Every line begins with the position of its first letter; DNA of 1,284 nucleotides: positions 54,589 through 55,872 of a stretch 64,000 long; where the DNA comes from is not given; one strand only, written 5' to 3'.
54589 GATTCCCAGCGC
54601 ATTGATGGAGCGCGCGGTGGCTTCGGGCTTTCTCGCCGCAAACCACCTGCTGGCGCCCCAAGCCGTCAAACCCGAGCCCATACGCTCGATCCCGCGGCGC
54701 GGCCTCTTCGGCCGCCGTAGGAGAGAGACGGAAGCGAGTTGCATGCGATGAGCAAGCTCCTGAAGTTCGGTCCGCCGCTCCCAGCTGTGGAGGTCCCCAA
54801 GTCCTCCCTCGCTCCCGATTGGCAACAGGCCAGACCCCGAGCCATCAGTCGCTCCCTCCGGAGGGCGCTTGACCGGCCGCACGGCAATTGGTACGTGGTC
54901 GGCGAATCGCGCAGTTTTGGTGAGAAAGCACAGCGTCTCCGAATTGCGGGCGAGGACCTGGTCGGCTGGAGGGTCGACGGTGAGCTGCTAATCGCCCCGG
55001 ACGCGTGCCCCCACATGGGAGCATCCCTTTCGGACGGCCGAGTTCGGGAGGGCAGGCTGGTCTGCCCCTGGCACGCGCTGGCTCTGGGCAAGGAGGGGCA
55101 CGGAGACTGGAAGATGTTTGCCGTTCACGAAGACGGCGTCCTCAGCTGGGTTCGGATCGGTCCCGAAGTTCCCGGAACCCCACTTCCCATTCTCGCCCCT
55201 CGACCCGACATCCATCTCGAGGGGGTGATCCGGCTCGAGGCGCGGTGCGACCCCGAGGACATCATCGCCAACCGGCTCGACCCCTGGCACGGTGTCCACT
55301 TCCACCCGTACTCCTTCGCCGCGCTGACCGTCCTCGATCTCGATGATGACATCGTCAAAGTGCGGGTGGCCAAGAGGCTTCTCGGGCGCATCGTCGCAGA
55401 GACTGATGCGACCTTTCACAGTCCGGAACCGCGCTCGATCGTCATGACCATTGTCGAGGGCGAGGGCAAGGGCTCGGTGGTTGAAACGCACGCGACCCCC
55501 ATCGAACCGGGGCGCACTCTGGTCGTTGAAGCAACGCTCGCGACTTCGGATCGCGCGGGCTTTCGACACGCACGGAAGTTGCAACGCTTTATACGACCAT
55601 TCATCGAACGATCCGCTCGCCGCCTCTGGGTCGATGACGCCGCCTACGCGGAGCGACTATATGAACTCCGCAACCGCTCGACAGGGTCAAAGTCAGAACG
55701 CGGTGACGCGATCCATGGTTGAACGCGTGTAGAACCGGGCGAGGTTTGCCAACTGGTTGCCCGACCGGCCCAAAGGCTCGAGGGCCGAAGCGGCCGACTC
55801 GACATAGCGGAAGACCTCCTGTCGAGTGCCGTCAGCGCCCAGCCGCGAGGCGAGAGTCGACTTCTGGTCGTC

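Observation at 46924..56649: Carotenoid cluster with a CrtU-like desaturase + Rieske oxygenase pair and an embedded ABC exporter/DUF2141 lipoprotein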

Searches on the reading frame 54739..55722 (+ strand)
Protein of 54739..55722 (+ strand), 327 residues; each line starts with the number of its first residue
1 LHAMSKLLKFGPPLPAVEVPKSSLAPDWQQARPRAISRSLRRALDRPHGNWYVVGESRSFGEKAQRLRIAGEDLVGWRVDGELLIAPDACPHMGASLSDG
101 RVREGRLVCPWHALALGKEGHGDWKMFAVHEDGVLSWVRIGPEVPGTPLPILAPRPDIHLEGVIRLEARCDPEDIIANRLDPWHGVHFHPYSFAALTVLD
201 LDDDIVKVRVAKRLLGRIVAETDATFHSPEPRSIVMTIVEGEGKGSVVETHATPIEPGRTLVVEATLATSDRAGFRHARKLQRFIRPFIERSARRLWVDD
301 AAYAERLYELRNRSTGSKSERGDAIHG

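Call 3: search_protein_families(library=pfam, proteins=[window:54739-55722:+])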
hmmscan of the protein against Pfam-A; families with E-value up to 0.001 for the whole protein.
window:54739-55722:+ (327 aa): 2 families
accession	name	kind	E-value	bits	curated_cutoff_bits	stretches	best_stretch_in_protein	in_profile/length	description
PF19299.5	DUF5914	-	2.4e-67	226.6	27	1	147-314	7-184/185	Domain of unknown function (DUF5914)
PF00355.32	Rieske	-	2.7e-14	53.3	20.3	1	50-121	1-74/88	Rieske [2Fe-2S] domain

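Call 4: search_protein_families(library=ncbifam, proteins=[window:54739-55722:+])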
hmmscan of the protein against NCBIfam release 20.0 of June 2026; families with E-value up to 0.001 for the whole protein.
window:54739-55722:+ (327 aa): 4 families
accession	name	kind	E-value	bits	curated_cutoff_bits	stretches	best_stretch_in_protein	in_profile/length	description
NF041683.1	ant_diox_AndAb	equivalog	4.5e-06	26.8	150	1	50-113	1-65/100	anthranilate 1,2-dioxygenase ferredoxin subunit AndAb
NF052579.1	BetMthstMoxSdmAMthl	equivalog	0.00012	21.2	600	1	40-117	7-86/351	4beta-methylsterol monooxygenase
NF007422.0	PRK09965.1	equivalog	0.00016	21.6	113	1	77-114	29-66/106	bifunctional 3-phenylpropionate/cinnamic acid dioxygenase ferredoxin subunit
NF042948.2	3PPDioc_HcaC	equivalog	0.00072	19.8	150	0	64-114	17-68/105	3-phenylpropionate/cinnamic acid dioxygenase ferredoxin subunit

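Call 14: find_homologous_proteins(query=window:54739-55722:+)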
Query window:54739-55722:+ (327 aa): 3395 proteins with E <= 0.001 among 8000 candidates; the best 120 are listed.
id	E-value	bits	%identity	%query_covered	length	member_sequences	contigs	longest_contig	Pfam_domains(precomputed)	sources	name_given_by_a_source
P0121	6.1e-192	655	89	95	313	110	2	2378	PF19299.6,PF00355.33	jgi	-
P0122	3.5e-185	633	86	95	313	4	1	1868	PF19299.6,PF00355.33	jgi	jgi:isorenieratene synthase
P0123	5.0e-184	629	87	96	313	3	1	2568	PF19299.6,PF00355.33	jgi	jgi:hypothetical protein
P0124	6.1e-183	626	85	96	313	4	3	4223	PF19299.6,PF00355.33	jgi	jgi:isorenieratene synthase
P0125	1.6e-182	624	86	94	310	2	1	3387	PF19299.6,PF00355.33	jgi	jgi:phenylpropionate dioxygenase-like ring-hydroxylating dioxygenase large terminal subunit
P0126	1.2e-181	621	86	95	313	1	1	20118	PF19299.6,PF00355.33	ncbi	-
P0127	1.5e-181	621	85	95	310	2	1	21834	PF19299.6,PF00355.33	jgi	jgi:isorenieratene synthase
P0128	4.2e-181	620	85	96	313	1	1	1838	PF19299.6,PF00355.33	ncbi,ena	-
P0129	8.7e-181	619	86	95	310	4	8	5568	PF19299.6,PF00355.33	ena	-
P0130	1.5e-180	618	84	94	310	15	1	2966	PF19299.6,PF00355.33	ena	-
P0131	2.7e-180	617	86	94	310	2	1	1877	PF19299.6,PF00355.33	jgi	-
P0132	5.8e-180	616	84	94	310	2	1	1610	PF19299.6,PF00355.33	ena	-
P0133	1.6e-179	614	84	94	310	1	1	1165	PF19299.6,PF00355.33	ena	-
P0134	5.9e-179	612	83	95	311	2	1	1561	PF19299.6,PF00355.33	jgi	-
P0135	1.7e-178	611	84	94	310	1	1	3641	PF19299.6,PF00355.33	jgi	jgi:isorenieratene synthase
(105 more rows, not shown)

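Call 23: search_protein_representatives(protein=window:54739-55722:+)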
Query: 327 residues. Proteins with E-value up to 0.001 (for the whole library): 1295; up to 1e-10: 210; up to 1e-30: 71. The best 150 are listed.
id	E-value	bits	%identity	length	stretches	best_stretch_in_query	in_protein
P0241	2.0e-109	382.2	79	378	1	64-266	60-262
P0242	1.5e-106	372.8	55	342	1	6-312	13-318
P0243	5.4e-104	364.4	54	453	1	7-317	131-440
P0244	2.0e-102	359.2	51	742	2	5-315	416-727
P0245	5.8e-98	344.5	54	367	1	15-315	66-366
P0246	1.1e-94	333.8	51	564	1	15-312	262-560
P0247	1.0e-90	320.7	51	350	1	5-313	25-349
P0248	3.0e-89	315.9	53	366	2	147-315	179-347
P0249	1.5e-88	313.6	56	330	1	25-312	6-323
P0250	1.0e-86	307.5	52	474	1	9-295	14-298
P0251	1.5e-86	307.0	59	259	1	88-314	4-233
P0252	1.7e-85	303.5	54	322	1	23-314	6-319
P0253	5.7e-81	288.7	54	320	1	24-251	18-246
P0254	3.5e-75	269.7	71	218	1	139-312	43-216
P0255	4.9e-73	262.6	44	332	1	8-310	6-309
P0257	8.3e-73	261.8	52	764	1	21-255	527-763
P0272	4.4e-59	216.7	48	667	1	18-307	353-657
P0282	2.2e-44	168.4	48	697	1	20-194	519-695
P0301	5.2e-34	134.3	51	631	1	19-148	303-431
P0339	1.1e-22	97.1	37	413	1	22-277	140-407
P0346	2.4e-21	92.6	31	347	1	41-316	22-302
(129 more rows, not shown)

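Call 24: search_protein_families(library=pfam, proteins=[P0244, P0257, P0272, P0282, P0246, P0243, P0301, P0250, P0339, P0346], max_evalue=0.00001)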
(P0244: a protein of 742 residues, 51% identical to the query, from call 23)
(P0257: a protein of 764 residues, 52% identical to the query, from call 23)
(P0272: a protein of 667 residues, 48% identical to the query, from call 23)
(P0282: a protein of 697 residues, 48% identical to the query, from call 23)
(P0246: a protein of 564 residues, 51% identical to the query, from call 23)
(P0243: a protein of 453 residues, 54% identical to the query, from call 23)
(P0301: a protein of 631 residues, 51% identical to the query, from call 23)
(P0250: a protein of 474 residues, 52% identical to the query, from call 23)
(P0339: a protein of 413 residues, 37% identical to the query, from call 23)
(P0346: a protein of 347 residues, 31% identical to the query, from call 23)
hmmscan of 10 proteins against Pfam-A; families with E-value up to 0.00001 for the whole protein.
P0244 (742 aa): 3 families
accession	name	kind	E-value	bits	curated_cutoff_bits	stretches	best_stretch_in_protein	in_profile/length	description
PF19299.5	DUF5914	-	2.2e-64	217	27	1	559-725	7-183/185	Domain of unknown function (DUF5914)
PF05834.18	Lycopene_cycl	-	2.8e-53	181.8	23.4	1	5-399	1-377/380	Lycopene cyclase protein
PF00355.32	Rieske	-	2.9e-15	56.4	20.3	1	464-540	2-79/88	Rieske [2Fe-2S] domain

P0257 (764 aa): 8 families
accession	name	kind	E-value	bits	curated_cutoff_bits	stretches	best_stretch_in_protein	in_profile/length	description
PF19299.5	DUF5914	-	6.6e-46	156.7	27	1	651-763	3-120/185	Domain of unknown function (DUF5914)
PF01593.30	Amino_oxidase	-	6.2e-28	98.7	19.8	1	33-473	1-442/443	Flavin containing amine oxidoreductase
PF13450.12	NAD_binding_8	-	2.2e-13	50.7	21.9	1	28-97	1-67/68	NAD(P)-binding Rossmann-like domain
PF00355.32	Rieske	-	7.8e-13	48.6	20.3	1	556-631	2-79/88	Rieske [2Fe-2S] domain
PF12831.13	FAD_oxidored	-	5.7e-08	32.9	27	1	27-64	3-40/416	FAD dependent oxidoreductase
PF01266.30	DAO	-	2.4e-07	31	27.9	1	26-299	2-208/353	FAD dependent oxidoreductase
PF00070.33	Pyr_redox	-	3e-06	28.1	22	0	25-61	1-36/82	Pyridine nucleotide-disulphide oxidoreductase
PF07992.20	Pyr_redox_2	-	3.1e-06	27.3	26.1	0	24-63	143-179/291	Pyridine nucleotide-disulphide oxidoreductase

P0272 (667 aa): 3 families
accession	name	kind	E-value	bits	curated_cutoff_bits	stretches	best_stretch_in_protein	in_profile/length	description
PF19299.5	DUF5914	-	3.8e-77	258.6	27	1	483-661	2-181/185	Domain of unknown function (DUF5914)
PF00494.24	SQS_PSY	-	3.3e-65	220.8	26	1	32-292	2-260/263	Squalene/phytoene synthase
PF00355.32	Rieske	-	2.7e-13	50.1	20.3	1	386-451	2-68/88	Rieske [2Fe-2S] domain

P0282 (697 aa): 10 families
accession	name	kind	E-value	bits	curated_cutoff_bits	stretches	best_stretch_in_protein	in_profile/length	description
PF01593.30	Amino_oxidase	-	3.4e-18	66.6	19.8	1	15-431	1-405/443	Flavin containing amine oxidoreductase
PF19299.5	DUF5914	-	3.8e-17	63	27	1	643-695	2-56/185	Domain of unknown function (DUF5914)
PF13450.12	NAD_binding_8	-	9.9e-14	51.8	21.9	1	10-79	1-67/68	NAD(P)-binding Rossmann-like domain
PF00355.32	Rieske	-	3e-11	43.5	20.3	1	550-621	2-73/88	Rieske [2Fe-2S] domain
PF12831.13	FAD_oxidored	-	9.1e-11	42.1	27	1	8-69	2-63/416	FAD dependent oxidoreductase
PF06100.17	MCRA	-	1.5e-08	34.5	23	0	183-283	164-270/495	MCRA family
PF01266.30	DAO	-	8.4e-08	32.6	27.9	1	8-284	2-202/353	FAD dependent oxidoreductase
PF00890.30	FAD_binding_2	-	1.4e-07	31.6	20.4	1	8-44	2-38/414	FAD binding domain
PF07992.20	Pyr_redox_2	-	5.9e-06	26.4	26.1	0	6-40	143-177/291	Pyridine nucleotide-disulphide oxidoreductase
PF03486.20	HI0933_like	-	7.4e-06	26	50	0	7-42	2-37/244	HI0933-like protein Rossmann domain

P0246 (564 aa): 3 families
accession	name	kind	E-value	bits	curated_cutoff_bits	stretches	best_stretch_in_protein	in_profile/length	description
PF19299.5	DUF5914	-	1.5e-57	194.7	27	1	389-561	2-183/185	Domain of unknown function (DUF5914)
PF00355.32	Rieske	-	1.7e-15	57.1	20.3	1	298-373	2-79/88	Rieske [2Fe-2S] domain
PF01593.30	Amino_oxidase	-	5e-07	29.8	19.8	1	11-208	237-442/443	Flavin containing amine oxidoreductase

P0243 (453 aa): 2 families
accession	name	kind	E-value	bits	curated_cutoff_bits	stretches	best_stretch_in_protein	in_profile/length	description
PF19299.5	DUF5914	-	9.9e-70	234.4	27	1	266-436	3-183/185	Domain of unknown function (DUF5914)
PF00355.32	Rieske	-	5e-12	46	20.3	1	174-244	2-74/88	Rieske [2Fe-2S] domain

P0301 (631 aa): 1 family
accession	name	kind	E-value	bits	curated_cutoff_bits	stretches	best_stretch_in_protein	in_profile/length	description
PF00355.32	Rieske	-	4.8e-10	39.7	20.3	1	335-405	2-74/88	Rieske [2Fe-2S] domain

P0250 (474 aa): 2 families
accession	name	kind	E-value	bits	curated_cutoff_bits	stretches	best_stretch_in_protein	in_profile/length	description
PF19299.5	DUF5914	-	2.6e-57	193.9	27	1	146-301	3-168/185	Domain of unknown function (DUF5914)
PF00355.32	Rieske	-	2.7e-15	56.5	20.3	1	54-129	2-79/88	Rieske [2Fe-2S] domain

P0339 (413 aa): 3 families
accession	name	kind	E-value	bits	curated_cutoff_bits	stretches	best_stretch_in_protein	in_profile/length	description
PF19299.5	DUF5914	-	9.3e-37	126.9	27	1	269-406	8-146/185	Domain of unknown function (DUF5914)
PF02274.22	ADI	-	2.1e-21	76.8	22.8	1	1-65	297-361/377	Arginine deiminase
PF00355.32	Rieske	-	1.8e-08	34.6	20.3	1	168-224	1-59/88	Rieske [2Fe-2S] domain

P0346 (347 aa): 2 families
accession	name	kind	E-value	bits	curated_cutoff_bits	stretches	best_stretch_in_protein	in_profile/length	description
PF00355.32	Rieske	-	2.2e-18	66.4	20.3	1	32-115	1-82/88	Rieske [2Fe-2S] domain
PF19299.5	DUF5914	-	7.5e-08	32.7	27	1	139-300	7-182/185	Domain of unknown function (DUF5914)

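Call 25: search_dna_similar(query=window:54739-55722:+, collection=plasmids, mode=protein, max_rows=40, max_evalue=1e-8)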
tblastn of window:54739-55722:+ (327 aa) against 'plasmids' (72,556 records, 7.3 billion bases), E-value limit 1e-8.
Records with a match: 24; places in all: 24; records where one place covers at least 80% of the query: 22.
Best place of each record, by identity: <60% 24.
By first word of the organism name: Streptomyces 13; Streptantibioticus 2; Kitasatospora 1; Paracoccus 1; Sulfitobacter 1; Pseudohalocynthiibacter 1; Mameliella 1; Thalassospira 1; Leisingera 1; Sphaerotilus 1; and 1 more.
By predicted mobility (MOB-suite, as given by PLSDB): non-mobilizable 13; mobilizable 9; conjugative 2.
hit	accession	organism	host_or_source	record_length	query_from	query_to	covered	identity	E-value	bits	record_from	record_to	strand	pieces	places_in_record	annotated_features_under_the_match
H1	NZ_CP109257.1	Streptomyces anulatus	-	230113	19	315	91%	48.1%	1e-74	256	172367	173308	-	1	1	DUF5914 domain-containing protein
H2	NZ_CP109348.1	Streptomyces anulatus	-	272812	19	315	91%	48.1%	1e-74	256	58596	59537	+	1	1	DUF5914 domain-containing protein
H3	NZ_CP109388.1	Streptomyces anulatus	-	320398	19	315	91%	48.1%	1e-74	256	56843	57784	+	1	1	DUF5914 domain-containing protein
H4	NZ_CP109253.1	Streptomyces anulatus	-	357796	19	315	91%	48.1%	2e-74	256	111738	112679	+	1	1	DUF5914 domain-containing protein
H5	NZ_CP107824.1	Streptomyces anulatus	-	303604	19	315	91%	47.8%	4e-74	255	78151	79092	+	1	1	DUF5914 domain-containing protein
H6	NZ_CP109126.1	Streptomyces anulatus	-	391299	19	315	91%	47.6%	3e-74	255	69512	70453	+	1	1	DUF5914 domain-containing protein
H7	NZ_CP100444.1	Streptomyces rimosus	pure culture,OTC cluster deletion ...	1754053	26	311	87%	48.0%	1e-65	231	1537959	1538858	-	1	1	record has no annotation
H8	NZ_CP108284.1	Streptomyces atratus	-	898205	22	312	89%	47.1%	2e-70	244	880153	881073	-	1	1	DUF5914 domain-containing protein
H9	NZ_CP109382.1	Streptomyces atratus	-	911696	22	312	89%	47.1%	2e-70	244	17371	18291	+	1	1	DUF5914 domain-containing protein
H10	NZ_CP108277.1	Streptomyces atratus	-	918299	22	312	89%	47.1%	2e-70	244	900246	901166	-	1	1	DUF5914 domain-containing protein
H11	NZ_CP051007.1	Streptomyces griseofuscus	-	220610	19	312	90%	46.5%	3e-71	246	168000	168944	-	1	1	DUF5914 domain-containing protein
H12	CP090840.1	Streptomyces viridifaciens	Whole organism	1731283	26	312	88%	47.4%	3e-68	238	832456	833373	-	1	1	Rieske (2Fe-2S) protein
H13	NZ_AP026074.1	Streptomyces nigrescens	-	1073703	28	312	87%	45.5%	2e-65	230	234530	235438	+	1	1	none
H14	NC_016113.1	Streptantibioticus cattleyicolor NRRL 8057 = DSM 46488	-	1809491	19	316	91%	43.5%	2e-61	218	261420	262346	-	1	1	none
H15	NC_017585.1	Streptantibioticus cattleyicolor NRRL 8057 = DSM 46488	-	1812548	19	316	91%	43.5%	2e-61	218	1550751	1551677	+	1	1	none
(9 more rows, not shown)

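Call 38: find_related_loci(query=A1, collection=genome_contigs, flank=10000)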
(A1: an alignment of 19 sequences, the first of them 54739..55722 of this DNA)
Query A1 (327 aa) in genome_contigs; peptide patterns used: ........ (x = any residue, [..] = any of these).
600 stretches matched a pattern (row limit reached: there are more); 597 encode a relative of the query (tblastn E <= 1e-3); the best 80 are kept; 80 distinct loci.
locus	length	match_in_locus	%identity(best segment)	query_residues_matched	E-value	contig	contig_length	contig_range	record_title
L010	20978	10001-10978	85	2-327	0e+0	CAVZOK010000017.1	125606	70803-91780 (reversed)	MAG: Candidatus Sulfomarinibacteraceae bacterium isolate MFD03804.bin.2.114 genome assembly, contig: contig_31316, whole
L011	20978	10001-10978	90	2-327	0e+0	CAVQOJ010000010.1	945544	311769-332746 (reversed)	MAG: uncultured Holophagae bacterium isolate MFD09964.bin.1.228 genome assembly, contig: contig_3630, whole genome shotg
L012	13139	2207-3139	86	2-312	0e+0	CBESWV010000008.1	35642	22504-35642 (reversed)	MAG TPA_asm: uncultured bacterium isolate SRR7614708_binner23_Refined_5 genome assembly, contig: ERZ25083860.39, whole g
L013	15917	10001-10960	78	3-322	4e-170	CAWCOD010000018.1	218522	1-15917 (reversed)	MAG: uncultured Holophagae bacterium isolate MFD03804.bin.1.68 genome assembly, contig: contig_77648, whole genome shotg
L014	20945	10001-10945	77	2-315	1e-160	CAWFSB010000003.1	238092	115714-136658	MAG: uncultured Acidobacteriota bacterium isolate MFD00905.bin.3.32 genome assembly, contig: contig_13964, whole genome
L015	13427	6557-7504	58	4-316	4e-116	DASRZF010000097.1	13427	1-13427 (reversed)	MAG TPA_asm: Polyangiales bacterium isolate SMAG_U14152 k141_1101818, whole genome shotgun sequence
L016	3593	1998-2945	58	4-316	1e-118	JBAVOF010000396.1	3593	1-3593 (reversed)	MAG: Polyangiales bacterium isolate MFD02366_ilm_asm_bin8 k127_175217, whole genome shotgun sequence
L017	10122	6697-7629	59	2-312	2e-113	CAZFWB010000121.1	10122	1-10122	MAG TPA_asm: uncultured Chromatiaceae bacterium isolate binchicken_co350_183 genome assembly, contig: NODE_7248_length_1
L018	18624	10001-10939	85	2-314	0e+0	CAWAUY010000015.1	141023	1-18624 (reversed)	MAG: Candidatus Sulfomarinibacteraceae bacterium isolate MFD03804.bin.2.94 genome assembly, contig: contig_40732, whole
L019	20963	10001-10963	54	1-319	7e-113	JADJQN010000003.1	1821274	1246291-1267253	MAG: Sandaracinaceae bacterium isolate Fred_18-Q3-R57-64_MAXAC.276 tig00001056-10-18270440, whole genome shotgun sequenc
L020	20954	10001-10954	56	4-321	4e-112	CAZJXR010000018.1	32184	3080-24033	MAG TPA_asm: uncultured Gemmatimonadota bacterium isolate SRP321284_co1_33 genome assembly, contig: NODE_1566_length_321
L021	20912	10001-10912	57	19-314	1e-111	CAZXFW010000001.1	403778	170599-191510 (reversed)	MAG TPA_asm: uncultured Polyangiales bacterium isolate binchicken_co245_13 genome assembly, contig: NODE_5_length_403778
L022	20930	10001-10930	57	4-311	9e-111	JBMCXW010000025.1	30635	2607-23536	MAG: Myxococcota bacterium isolate D5M12_5 NODE_417_length_30635_cov_20.438653, whole genome shotgun sequence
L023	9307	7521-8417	59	14-312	4e-110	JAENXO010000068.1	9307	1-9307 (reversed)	MAG: Gemmatimonadetes bacterium isolate 14_8_m_bin36 k141_136885_length_9307_cov_55.7558, whole genome shotgun sequence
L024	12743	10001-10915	58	6-311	5e-110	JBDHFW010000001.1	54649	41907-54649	MAG: Gemmatimonadota bacterium isolate M8-58_Bin_309 M8-58_Bin_309_scaffold_1424, whole genome shotgun sequence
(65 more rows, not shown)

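Call 49: search_solved_structures(query=window:54739-55722:+, max_evalue=0.01, show_alignments=2)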
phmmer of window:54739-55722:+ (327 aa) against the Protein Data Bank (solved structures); distinct sequences matched with E-value up to 0.01: 17.
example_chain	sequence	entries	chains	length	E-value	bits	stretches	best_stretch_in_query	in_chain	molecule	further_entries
8jng_A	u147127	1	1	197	2.6e-05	26.7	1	67-172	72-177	Methanesulfonate monooxygenase ferredoxin subunit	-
6wnc_A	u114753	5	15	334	3.8e-05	26.2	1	49-119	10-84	SxtDIOX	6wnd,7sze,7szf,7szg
6wn3_A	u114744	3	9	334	4.4e-05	26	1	50-119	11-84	SxtT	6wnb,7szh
3gb4_A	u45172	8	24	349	6.6e-05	25.4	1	50-117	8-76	DdmC | Dicamba O-demethylase, oxygenase component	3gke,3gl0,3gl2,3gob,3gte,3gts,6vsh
4qdf_B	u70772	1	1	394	0.00027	23.4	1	49-120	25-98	3-ketosteroid 9alpha-hydroxylase oxygenase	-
7fjl_A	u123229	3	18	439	0.0011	21.4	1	66-121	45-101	Rieske (2Fe-2S) domain protein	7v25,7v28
7fhr_A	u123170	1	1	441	0.0013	21.1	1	60-115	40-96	Putative Phthalate 4,5-dioxygenase, subunit alpha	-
7qwt_A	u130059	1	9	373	0.0023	20.3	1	50-121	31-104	Rieske (2Fe-2S) domain protein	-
4nb9_A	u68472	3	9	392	0.0028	20.1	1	49-113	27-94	Terminal oxygenase component of carbazole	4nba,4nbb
4nb8_A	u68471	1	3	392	0.0028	20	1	49-113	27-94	Terminal oxygenase component of carbazole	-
4nbg_A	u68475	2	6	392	0.0029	20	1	49-113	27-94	Terminal oxygenase component of carbazole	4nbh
4nbf_A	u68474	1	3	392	0.0029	20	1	49-113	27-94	Terminal oxygenase component of carbazole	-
1ww9_A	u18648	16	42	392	0.0029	20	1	49-113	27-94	terminal oxygenase component of carbazole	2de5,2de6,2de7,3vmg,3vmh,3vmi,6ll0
4nbc_A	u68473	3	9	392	0.0029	20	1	49-113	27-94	Terminal oxygenase component of carbazole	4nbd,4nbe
2zyl_A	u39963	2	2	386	0.0036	19.7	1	50-121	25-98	POSSIBLE OXIDOREDUCTASE | 3-ketosteroid-9-alpha-monooxygenase oxygenase subunit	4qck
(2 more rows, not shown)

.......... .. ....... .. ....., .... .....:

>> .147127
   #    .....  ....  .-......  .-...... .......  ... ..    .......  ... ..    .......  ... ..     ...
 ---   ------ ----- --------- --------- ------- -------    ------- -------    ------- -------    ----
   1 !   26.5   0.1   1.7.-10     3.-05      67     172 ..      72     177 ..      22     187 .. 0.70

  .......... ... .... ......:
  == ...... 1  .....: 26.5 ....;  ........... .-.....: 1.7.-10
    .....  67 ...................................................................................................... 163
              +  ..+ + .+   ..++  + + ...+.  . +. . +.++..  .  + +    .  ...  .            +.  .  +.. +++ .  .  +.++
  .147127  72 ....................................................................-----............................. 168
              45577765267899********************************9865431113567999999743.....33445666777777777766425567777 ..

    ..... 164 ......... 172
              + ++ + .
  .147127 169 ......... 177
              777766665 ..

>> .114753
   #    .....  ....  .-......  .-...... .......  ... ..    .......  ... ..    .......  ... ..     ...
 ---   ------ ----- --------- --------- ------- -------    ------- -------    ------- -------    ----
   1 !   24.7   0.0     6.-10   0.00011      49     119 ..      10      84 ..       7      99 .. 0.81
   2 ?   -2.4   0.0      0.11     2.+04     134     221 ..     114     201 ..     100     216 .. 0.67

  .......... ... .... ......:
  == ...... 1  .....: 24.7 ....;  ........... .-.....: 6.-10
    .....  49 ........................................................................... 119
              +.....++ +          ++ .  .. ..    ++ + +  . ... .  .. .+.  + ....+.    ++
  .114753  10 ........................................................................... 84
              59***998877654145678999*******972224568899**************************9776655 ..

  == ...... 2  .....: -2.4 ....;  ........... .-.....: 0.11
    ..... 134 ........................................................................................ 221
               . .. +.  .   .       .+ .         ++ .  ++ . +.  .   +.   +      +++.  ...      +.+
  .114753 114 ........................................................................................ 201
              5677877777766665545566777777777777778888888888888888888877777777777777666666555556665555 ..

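Call 74: predict_structure(alignment_id=A3)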
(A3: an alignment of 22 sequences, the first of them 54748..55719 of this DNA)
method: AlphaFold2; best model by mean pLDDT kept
length: 324 residues; sequences in the alignment: 22
mean_pLDDT: 91.0   pTM: 0.87
mean pLDDT of the five models: 91.0, 90.7, 90.4, 88.7, 88.5
residues with pLDDT >= 90: 247; 70-90: 63; 50-70: 5; < 50: 9
segments of 3 or more residues with pLDDT < 50: 317-324
pLDDT, mean of each block of 10 residues (from residue 1): 81 86 78 92 95 95 97 96 94 94 94 90 95 97 94 95 97 90 85 90 93 92 95 96 97 98 95 93 95 94 91 56 43
secondary structure, 60 per line:
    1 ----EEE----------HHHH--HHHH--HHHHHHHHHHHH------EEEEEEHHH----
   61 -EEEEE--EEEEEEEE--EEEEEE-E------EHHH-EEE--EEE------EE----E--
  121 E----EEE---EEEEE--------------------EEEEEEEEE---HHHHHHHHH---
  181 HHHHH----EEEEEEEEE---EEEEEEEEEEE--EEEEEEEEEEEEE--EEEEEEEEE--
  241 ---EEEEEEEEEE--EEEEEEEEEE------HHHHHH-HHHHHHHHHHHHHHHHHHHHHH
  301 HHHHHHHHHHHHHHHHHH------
elements in order: E5-7 H18-21 H24-27 H30-41 E48-53 E62-66 E69-76 E79-84 E98-100 E103-105 E126-128 E132-136 E157-165 H169-177 H181-185 E190-198 E202-212 E215-227 E230-238 E244-253 E256-265 H272-277 H279-318
